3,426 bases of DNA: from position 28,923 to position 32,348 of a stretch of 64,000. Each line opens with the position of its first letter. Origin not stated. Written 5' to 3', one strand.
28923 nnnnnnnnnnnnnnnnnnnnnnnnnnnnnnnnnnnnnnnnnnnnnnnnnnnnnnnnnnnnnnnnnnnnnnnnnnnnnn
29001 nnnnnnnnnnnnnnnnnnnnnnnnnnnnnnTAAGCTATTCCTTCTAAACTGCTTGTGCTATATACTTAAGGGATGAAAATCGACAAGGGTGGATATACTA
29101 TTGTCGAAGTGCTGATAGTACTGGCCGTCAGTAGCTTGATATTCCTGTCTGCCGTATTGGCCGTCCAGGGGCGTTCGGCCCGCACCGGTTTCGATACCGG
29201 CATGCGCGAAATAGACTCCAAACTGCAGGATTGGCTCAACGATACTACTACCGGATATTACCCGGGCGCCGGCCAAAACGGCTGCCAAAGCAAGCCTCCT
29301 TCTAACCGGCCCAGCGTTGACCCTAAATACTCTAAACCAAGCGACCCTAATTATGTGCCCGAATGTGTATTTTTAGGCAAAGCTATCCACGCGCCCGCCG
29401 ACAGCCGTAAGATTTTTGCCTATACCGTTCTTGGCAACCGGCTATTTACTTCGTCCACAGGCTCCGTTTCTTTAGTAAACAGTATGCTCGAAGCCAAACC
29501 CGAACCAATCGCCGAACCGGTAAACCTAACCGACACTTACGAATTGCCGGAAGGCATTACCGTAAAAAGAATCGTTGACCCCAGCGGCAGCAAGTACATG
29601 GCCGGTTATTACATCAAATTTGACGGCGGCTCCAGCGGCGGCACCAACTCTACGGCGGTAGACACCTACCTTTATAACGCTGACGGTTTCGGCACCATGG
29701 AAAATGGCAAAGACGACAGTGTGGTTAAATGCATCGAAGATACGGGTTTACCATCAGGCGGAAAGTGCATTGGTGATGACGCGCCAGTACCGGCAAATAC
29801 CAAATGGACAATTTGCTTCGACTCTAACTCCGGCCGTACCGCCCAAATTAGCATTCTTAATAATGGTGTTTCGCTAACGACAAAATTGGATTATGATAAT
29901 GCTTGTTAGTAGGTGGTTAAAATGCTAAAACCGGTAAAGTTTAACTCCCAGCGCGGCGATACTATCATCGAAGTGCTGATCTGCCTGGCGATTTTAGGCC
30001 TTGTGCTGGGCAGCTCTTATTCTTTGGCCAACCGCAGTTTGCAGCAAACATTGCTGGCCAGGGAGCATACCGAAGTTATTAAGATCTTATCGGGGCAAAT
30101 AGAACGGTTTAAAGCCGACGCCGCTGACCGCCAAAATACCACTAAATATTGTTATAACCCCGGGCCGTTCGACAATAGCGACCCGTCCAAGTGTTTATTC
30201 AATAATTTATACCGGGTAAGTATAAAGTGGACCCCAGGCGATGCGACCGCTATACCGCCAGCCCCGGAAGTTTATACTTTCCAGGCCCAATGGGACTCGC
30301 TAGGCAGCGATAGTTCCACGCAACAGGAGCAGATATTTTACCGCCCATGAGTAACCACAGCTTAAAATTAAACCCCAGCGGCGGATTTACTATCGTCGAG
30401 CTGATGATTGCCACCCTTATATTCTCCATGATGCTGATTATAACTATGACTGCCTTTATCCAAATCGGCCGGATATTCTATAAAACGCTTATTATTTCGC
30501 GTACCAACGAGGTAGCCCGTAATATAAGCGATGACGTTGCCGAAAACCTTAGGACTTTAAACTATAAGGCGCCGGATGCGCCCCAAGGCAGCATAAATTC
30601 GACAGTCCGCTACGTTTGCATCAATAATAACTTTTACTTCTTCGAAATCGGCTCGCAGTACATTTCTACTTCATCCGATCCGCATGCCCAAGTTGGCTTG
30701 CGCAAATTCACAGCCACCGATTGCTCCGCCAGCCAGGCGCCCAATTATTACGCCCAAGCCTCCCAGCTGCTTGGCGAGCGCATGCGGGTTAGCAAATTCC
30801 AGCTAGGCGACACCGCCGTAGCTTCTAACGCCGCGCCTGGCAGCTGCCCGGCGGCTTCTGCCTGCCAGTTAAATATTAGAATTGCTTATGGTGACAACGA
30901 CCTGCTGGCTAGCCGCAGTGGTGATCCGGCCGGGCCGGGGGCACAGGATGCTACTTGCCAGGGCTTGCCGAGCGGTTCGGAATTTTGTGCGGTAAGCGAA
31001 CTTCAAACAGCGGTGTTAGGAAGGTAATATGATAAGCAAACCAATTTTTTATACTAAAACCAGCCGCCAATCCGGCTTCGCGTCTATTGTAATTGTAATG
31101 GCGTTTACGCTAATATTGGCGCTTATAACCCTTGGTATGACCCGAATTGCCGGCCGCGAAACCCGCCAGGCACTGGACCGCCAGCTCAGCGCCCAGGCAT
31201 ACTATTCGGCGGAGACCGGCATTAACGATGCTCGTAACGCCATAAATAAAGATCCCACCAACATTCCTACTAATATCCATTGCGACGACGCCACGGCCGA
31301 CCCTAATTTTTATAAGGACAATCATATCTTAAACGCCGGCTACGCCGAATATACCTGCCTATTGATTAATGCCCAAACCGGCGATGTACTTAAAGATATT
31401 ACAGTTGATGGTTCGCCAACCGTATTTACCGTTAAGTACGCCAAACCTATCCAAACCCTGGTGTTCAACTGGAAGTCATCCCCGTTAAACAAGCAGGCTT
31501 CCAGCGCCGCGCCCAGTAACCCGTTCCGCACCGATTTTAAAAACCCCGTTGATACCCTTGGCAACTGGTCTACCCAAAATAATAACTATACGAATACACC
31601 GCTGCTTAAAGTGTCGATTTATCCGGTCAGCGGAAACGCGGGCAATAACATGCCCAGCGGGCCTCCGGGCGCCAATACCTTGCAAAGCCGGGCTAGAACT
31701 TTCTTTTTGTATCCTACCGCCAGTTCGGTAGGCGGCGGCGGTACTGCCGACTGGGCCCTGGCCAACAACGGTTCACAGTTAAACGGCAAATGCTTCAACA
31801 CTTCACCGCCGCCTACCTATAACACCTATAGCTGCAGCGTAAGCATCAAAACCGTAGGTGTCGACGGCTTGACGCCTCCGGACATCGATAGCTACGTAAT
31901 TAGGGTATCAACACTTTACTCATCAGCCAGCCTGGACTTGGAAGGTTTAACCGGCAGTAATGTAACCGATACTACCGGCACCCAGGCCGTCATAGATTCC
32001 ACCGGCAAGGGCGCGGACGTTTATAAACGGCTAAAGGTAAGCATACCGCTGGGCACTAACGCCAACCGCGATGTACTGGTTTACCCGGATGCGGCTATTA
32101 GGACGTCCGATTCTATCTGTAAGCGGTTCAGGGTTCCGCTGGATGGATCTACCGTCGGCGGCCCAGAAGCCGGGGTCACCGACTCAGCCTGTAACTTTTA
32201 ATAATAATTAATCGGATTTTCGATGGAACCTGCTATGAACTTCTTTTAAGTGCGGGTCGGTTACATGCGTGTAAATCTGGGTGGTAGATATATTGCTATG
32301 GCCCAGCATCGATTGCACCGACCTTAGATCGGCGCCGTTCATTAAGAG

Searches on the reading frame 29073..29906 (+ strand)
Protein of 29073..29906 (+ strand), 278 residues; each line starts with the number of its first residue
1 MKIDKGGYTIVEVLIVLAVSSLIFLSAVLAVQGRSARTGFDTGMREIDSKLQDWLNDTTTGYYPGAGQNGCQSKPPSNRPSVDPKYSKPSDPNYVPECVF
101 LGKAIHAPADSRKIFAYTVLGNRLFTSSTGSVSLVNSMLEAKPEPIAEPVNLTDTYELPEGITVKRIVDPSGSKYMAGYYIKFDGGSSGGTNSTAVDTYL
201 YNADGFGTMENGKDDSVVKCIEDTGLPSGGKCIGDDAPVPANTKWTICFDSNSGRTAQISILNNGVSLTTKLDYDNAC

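Call 11: search_protein_families(library=pfam, proteins=[window:29073-29906:+], max_evalue=0.001)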
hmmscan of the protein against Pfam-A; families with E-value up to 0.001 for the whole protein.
window:29073-29906:+ (278 aa): 1 family
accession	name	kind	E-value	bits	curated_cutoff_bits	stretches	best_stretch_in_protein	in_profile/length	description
PF07963.17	N_methyl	-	0.00065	19.6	21.2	0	6-27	5-26/27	Prokaryotic N-terminal methylation motif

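Call 102: search_protein_families(library=pfam, proteins=[window:29073-29906:+], max_evalue=0.1)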
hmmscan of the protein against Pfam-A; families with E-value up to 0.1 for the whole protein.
window:29073-29906:+ (278 aa): 1 family
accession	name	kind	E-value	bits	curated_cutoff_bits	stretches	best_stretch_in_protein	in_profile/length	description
PF07963.17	N_methyl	-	0.00065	19.6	21.2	1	6-27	5-26/27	Prokaryotic N-terminal methylation motif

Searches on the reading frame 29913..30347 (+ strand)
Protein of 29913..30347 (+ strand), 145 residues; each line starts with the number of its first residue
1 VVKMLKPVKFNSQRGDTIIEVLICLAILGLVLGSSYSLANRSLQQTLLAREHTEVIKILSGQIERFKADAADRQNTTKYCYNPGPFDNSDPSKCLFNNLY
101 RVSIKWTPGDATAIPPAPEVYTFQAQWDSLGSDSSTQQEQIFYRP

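Call 11: search_protein_families(library=pfam, proteins=[window:29913-30347:+], max_evalue=0.001)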
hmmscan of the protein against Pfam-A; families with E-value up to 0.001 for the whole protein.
window:29913-30347:+ (145 aa): 1 family
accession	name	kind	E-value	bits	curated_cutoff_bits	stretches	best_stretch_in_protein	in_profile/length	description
PF07963.17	N_methyl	-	5.9e-05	22.9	21.2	1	11-35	2-26/27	Prokaryotic N-terminal methylation motif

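Call 102: search_protein_families(library=pfam, proteins=[window:29913-30347:+], max_evalue=0.1)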
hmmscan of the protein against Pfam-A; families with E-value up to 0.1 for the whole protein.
window:29913-30347:+ (145 aa): 2 families
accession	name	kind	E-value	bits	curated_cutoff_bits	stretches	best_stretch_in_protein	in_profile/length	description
PF07963.17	N_methyl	-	5.9e-05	22.9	21.2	1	11-35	2-26/27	Prokaryotic N-terminal methylation motif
PF23568.1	ARM_LIN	-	0.068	12.9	27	1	53-82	4-33/230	E3 ubiquitin-protein ligase LIN-like, ARM repeat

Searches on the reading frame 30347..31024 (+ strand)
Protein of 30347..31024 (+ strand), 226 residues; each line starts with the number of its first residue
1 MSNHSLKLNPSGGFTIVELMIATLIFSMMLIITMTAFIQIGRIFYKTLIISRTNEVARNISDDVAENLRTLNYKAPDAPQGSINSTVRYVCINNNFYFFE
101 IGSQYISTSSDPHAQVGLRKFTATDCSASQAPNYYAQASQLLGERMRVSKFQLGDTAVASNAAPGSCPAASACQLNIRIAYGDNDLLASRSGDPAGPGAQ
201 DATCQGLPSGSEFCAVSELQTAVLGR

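Call 102: search_protein_families(library=pfam, proteins=[window:30347-31024:+], max_evalue=0.1)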
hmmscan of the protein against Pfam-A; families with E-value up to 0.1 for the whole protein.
window:30347-31024:+ (226 aa): 1 family
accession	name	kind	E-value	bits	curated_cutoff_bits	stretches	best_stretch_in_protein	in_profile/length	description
PF07963.17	N_methyl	-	0.00012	22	21.2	1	11-33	4-26/27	Prokaryotic N-terminal methylation motif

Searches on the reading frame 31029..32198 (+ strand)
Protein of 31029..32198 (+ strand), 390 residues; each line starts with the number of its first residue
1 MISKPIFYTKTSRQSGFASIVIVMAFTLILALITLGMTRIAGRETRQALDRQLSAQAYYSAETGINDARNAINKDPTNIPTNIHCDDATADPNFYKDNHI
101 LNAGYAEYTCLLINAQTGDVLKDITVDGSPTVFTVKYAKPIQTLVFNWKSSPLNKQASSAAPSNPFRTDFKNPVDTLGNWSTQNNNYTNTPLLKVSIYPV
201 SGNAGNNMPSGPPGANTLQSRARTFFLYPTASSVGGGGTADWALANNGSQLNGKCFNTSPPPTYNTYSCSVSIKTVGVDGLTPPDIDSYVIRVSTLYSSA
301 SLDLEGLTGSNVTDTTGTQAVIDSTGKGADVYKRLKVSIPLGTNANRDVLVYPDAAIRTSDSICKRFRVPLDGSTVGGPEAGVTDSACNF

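Call 102: search_protein_families(library=pfam, proteins=[window:31029-32198:+], max_evalue=0.1)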
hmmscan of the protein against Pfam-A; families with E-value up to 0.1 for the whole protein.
window:31029-32198:+ (390 aa): 1 family
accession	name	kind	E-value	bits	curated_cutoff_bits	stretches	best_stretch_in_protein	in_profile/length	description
PF14341.11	PilX_N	-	1e-05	25.8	25.5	1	15-65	1-50/51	PilX N-terminal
